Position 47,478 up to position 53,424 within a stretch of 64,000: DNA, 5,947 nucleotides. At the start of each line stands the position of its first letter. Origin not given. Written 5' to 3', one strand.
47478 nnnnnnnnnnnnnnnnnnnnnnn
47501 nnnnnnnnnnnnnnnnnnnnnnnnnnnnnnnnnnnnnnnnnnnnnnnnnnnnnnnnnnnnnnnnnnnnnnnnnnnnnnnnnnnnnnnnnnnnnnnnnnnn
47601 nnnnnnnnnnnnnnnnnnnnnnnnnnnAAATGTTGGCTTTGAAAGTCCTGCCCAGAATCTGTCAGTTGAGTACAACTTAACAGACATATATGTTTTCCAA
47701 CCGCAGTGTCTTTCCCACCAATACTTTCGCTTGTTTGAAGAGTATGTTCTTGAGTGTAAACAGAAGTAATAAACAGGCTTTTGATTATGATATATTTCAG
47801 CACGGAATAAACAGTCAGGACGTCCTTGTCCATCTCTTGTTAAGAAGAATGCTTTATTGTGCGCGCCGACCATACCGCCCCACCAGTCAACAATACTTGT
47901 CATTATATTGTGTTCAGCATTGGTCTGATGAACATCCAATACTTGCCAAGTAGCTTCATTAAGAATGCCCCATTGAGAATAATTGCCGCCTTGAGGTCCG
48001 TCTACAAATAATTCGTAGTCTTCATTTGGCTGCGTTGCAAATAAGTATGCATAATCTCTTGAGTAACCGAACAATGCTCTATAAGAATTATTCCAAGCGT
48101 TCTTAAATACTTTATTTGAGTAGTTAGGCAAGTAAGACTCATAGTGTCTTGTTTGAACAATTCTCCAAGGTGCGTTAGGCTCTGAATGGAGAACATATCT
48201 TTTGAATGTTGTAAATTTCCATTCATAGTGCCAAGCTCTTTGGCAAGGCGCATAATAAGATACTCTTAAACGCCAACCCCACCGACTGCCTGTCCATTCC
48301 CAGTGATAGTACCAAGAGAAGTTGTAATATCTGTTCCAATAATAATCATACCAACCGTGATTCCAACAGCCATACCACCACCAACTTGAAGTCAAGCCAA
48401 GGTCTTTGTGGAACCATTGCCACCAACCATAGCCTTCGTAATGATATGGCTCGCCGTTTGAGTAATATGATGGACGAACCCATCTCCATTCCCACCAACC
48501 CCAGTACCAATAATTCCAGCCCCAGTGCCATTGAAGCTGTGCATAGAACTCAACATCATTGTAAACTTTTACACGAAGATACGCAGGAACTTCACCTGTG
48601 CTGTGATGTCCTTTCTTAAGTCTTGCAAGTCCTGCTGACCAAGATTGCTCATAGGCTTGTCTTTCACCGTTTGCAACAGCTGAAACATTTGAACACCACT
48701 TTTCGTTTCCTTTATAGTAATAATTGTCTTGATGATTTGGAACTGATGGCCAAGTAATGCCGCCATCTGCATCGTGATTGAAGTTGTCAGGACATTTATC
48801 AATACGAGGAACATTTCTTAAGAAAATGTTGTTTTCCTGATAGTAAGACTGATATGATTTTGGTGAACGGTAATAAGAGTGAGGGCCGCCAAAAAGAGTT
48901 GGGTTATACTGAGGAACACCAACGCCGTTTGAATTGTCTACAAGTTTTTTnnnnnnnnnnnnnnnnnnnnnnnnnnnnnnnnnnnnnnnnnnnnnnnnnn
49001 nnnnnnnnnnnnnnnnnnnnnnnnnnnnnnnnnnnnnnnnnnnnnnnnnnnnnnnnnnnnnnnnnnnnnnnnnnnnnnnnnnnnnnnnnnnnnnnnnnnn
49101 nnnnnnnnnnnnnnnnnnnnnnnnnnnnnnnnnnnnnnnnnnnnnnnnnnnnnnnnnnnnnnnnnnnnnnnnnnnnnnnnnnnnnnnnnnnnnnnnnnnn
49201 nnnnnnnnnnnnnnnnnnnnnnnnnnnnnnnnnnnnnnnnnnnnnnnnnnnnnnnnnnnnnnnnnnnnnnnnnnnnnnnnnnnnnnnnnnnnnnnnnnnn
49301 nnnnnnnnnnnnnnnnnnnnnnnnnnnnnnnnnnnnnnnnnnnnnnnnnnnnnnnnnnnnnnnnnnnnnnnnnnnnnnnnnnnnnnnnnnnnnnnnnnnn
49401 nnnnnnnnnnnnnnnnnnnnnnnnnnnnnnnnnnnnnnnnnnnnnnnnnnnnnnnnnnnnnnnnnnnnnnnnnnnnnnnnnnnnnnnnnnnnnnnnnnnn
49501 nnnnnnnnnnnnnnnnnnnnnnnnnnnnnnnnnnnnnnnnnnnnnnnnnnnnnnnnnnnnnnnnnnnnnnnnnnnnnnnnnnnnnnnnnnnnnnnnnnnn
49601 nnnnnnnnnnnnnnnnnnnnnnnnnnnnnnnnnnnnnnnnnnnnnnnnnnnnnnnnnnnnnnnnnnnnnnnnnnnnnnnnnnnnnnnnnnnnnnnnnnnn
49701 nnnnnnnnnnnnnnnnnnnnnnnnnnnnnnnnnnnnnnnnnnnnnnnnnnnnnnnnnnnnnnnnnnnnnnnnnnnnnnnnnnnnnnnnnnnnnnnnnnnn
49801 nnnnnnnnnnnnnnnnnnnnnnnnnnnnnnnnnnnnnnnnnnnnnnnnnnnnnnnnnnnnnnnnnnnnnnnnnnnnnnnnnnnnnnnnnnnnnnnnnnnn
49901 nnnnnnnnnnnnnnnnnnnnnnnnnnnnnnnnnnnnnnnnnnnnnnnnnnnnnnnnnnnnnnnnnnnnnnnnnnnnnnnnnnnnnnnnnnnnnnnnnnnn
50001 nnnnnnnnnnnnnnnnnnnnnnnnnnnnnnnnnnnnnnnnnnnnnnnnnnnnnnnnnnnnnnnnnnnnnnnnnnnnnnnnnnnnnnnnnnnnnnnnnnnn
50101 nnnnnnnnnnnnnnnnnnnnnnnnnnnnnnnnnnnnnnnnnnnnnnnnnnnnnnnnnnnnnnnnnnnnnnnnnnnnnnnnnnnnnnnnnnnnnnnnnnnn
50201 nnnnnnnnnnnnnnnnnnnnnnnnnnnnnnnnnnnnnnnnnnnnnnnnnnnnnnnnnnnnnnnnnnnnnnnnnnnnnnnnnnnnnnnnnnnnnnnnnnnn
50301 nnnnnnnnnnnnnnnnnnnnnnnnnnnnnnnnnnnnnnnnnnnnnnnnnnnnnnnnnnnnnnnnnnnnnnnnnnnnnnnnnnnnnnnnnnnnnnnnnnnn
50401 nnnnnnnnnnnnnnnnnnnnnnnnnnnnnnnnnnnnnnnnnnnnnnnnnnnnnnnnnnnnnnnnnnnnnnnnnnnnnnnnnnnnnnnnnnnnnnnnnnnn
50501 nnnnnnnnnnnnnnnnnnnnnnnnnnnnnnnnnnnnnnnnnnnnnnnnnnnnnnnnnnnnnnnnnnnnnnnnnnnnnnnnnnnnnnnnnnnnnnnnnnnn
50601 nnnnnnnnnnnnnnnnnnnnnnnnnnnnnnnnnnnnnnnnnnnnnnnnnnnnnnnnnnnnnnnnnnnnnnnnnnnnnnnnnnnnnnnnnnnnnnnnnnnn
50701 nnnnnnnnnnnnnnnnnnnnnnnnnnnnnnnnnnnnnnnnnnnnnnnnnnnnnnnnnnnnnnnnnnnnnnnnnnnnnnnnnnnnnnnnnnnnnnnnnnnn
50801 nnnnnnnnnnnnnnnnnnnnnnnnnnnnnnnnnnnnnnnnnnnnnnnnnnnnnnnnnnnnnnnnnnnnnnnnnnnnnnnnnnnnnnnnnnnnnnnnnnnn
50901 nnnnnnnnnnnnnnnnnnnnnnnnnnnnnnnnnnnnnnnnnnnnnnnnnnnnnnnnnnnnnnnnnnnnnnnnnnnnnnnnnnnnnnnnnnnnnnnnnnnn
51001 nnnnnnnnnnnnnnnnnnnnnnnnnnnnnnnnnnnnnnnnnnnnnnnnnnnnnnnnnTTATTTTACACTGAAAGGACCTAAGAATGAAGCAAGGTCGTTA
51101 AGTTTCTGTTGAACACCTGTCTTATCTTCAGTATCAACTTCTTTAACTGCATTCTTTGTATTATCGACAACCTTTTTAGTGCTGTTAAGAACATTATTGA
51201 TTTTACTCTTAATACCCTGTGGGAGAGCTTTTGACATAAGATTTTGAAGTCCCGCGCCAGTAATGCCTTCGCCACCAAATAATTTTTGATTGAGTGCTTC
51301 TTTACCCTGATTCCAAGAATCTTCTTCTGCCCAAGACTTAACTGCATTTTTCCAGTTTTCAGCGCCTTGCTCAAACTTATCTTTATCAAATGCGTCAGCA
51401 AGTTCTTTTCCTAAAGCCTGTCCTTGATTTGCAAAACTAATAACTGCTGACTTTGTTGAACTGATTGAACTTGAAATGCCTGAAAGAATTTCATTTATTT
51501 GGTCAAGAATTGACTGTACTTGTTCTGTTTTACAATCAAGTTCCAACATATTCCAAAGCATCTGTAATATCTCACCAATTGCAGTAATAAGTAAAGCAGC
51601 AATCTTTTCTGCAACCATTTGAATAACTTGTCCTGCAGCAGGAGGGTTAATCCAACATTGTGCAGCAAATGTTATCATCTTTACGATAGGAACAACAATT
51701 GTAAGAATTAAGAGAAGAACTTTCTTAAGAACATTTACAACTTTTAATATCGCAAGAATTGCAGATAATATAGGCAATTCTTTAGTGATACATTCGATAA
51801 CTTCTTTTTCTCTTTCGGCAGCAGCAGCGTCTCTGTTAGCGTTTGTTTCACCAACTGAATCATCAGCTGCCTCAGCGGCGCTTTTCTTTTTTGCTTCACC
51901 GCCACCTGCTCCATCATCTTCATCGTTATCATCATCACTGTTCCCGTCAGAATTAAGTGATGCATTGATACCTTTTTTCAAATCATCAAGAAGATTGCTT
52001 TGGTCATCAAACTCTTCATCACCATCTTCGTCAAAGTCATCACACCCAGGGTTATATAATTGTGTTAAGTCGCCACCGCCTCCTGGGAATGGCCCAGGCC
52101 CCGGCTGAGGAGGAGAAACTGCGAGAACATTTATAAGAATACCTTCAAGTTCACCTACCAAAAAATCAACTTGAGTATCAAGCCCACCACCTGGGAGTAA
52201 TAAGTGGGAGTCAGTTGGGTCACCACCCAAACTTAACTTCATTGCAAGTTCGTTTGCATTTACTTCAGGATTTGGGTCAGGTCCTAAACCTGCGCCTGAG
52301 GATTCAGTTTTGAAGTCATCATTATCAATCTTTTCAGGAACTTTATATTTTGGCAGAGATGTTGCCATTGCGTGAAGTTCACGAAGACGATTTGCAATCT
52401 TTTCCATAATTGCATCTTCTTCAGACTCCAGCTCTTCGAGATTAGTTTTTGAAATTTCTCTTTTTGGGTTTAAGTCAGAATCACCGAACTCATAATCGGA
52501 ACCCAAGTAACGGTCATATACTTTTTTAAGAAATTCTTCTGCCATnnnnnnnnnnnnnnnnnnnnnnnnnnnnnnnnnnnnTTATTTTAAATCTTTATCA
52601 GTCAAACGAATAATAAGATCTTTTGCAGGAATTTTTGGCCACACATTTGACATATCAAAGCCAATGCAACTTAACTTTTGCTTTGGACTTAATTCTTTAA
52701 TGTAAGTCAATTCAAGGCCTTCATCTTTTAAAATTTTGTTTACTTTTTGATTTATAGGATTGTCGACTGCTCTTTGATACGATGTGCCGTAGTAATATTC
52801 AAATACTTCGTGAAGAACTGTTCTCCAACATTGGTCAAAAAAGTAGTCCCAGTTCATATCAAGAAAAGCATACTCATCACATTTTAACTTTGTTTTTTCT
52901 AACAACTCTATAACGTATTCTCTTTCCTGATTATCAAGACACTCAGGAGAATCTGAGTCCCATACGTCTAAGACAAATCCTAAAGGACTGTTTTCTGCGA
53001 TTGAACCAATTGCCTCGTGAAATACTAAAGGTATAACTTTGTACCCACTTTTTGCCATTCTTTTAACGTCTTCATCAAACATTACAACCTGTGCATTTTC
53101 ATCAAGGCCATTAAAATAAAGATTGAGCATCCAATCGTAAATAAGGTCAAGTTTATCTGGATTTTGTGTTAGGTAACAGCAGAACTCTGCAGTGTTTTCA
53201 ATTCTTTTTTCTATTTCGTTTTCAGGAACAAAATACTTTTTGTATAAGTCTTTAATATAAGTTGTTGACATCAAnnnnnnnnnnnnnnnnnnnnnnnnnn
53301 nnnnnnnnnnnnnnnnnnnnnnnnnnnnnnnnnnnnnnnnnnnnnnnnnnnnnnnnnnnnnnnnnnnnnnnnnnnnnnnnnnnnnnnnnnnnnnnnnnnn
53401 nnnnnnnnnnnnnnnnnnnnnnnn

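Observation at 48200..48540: About 110-aa segment with roughly 22% tryptophan and 18% tyrosine inside the 1968-aa virion protein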

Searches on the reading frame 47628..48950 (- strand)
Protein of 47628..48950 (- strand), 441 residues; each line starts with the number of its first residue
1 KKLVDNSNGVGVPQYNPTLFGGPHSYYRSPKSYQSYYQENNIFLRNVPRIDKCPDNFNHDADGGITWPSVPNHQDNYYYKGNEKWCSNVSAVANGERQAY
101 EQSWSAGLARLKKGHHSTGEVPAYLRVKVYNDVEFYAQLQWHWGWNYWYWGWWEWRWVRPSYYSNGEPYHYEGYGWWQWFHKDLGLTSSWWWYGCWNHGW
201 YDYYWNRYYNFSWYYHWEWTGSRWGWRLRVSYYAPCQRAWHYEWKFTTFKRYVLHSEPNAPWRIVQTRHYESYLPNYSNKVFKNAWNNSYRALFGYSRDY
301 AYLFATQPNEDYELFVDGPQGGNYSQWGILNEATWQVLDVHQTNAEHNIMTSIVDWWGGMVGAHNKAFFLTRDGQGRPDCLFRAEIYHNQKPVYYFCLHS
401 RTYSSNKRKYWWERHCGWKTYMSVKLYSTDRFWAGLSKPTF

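Call 53: search_protein_families(library=pfam, alignment_id=A4, max_evalue=1)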
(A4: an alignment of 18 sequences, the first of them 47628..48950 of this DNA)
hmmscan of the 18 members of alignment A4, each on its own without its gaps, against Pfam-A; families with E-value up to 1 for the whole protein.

A. member 1, window:47628-48950:- (441 aa): 0 families

B. families by the number of members that match (of 18 scanned): 1 family
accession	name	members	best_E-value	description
PF12760.12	Zn_ribbon_IS1595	1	0.066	Transposase zinc-ribbon domain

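Call 56: search_protein_representatives(alignment_id=A4)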
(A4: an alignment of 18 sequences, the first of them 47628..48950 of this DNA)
Query: 18 sequences, 422 profile positions. Proteins with E-value up to 0.001 (for the whole library): 91; up to 1e-10: 73; up to 1e-30: 46. The best 91 are listed.
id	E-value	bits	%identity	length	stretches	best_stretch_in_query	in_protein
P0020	2.8e-143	494.6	-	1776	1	1-422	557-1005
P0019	1.4e-139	482.4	-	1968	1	1-422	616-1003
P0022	4.7e-122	424.7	-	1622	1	2-421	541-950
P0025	1.5e-107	376.8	-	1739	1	2-422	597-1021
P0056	1.2e-86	308.0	-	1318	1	2-422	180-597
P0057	9.7e-77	275.4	-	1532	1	2-419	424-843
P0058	3.0e-72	260.6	-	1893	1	3-421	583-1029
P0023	6.7e-72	259.4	-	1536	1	2-420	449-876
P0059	2.6e-71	257.5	-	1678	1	5-422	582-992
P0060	5.3e-64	233.4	-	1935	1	1-421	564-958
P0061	8.1e-60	219.6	-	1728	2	4-419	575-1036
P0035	1.0e-56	209.4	-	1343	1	4-416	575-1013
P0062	1.3e-55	205.8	-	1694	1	2-420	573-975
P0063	5.6e-55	203.7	-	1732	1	3-417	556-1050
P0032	6.7e-55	203.4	-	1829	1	3-417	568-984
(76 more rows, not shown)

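Call 76: search_protein_families(library=pfam, alignment_id=A5, max_evalue=0.01)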
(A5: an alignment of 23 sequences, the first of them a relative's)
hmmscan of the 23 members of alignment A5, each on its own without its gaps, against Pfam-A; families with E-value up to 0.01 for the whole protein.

A. member 1, P0115 (3149 aa): 0 families

B. families by the number of members that match (of 23 scanned): 1 family
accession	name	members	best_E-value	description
PF00268.27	Ribonuc_red_sm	1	0.00079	Ribonucleotide reductase, small chain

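Call 77: search_protein_families(library=phrogs, alignment_id=A5, max_evalue=0.01)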
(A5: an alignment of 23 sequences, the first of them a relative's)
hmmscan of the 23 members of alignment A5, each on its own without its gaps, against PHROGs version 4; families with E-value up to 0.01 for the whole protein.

A. member 1, P0115 (3149 aa): 0 families

B. families by the number of members that match (of 23 scanned): 0 families

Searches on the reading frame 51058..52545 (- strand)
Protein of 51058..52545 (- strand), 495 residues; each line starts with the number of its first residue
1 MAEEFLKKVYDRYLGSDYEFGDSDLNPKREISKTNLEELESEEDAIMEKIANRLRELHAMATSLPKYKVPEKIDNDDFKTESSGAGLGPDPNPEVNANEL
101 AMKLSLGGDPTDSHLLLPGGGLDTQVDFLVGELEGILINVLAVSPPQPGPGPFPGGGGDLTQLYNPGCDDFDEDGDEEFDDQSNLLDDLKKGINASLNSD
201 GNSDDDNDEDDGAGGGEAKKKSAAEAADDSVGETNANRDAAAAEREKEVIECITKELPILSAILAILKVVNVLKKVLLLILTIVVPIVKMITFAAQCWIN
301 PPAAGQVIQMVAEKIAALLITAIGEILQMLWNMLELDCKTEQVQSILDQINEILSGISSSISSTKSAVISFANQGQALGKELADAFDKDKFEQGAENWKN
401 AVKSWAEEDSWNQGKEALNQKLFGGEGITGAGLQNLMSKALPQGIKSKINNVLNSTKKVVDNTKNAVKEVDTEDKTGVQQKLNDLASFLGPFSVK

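Call 10: search_protein_families(library=phrogs, proteins=[window:51058-52545:-], max_evalue=0.01)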
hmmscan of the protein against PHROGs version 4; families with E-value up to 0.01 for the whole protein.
window:51058-52545:- (495 aa): 1 family
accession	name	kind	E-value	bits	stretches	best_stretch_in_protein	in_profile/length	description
phrog_17020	-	unknown function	0.0011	19.3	1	312-469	27-143/353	-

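Call 11: search_protein_families(library=pfam, proteins=[window:51058-52545:-], max_evalue=0.01)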
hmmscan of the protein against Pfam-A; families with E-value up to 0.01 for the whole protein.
window:51058-52545:- (495 aa): 0 families

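Call 61: search_protein_families(library=ncbifam, proteins=[window:51058-52545:-], max_evalue=0.1)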
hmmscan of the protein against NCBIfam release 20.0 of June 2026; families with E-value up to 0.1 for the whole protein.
window:51058-52545:- (495 aa): 0 families

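Call 73: search_dna_similar(query=window:51058-52545:-, collection=phages, mode=protein, max_evalue=0.01, max_rows=15)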
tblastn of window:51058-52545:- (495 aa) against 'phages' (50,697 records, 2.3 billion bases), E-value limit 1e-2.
No match.

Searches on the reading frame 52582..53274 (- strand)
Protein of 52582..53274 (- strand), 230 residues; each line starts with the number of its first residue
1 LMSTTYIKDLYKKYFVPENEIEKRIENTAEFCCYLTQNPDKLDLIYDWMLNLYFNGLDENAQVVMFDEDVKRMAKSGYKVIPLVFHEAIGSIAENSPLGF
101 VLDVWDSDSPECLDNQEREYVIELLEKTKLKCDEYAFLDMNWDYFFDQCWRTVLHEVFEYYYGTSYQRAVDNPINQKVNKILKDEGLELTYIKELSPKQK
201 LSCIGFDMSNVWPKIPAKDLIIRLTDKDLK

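Call 10: search_protein_families(library=phrogs, proteins=[window:52582-53274:-], max_evalue=0.01)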
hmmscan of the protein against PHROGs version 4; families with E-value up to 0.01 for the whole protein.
window:52582-53274:- (230 aa): 0 families

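Call 11: search_protein_families(library=pfam, proteins=[window:52582-53274:-], max_evalue=0.01)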
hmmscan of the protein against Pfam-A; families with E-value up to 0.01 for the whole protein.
window:52582-53274:- (230 aa): 0 families

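Call 61: search_protein_families(library=ncbifam, proteins=[window:52582-53274:-], max_evalue=0.1)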
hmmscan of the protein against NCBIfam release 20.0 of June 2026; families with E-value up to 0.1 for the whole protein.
window:52582-53274:- (230 aa): 1 family
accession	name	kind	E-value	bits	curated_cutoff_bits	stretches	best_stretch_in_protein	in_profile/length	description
NF005096.0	PRK06524.1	equivalog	0.0012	17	684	1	12-80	67-129/493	biotin carboxylase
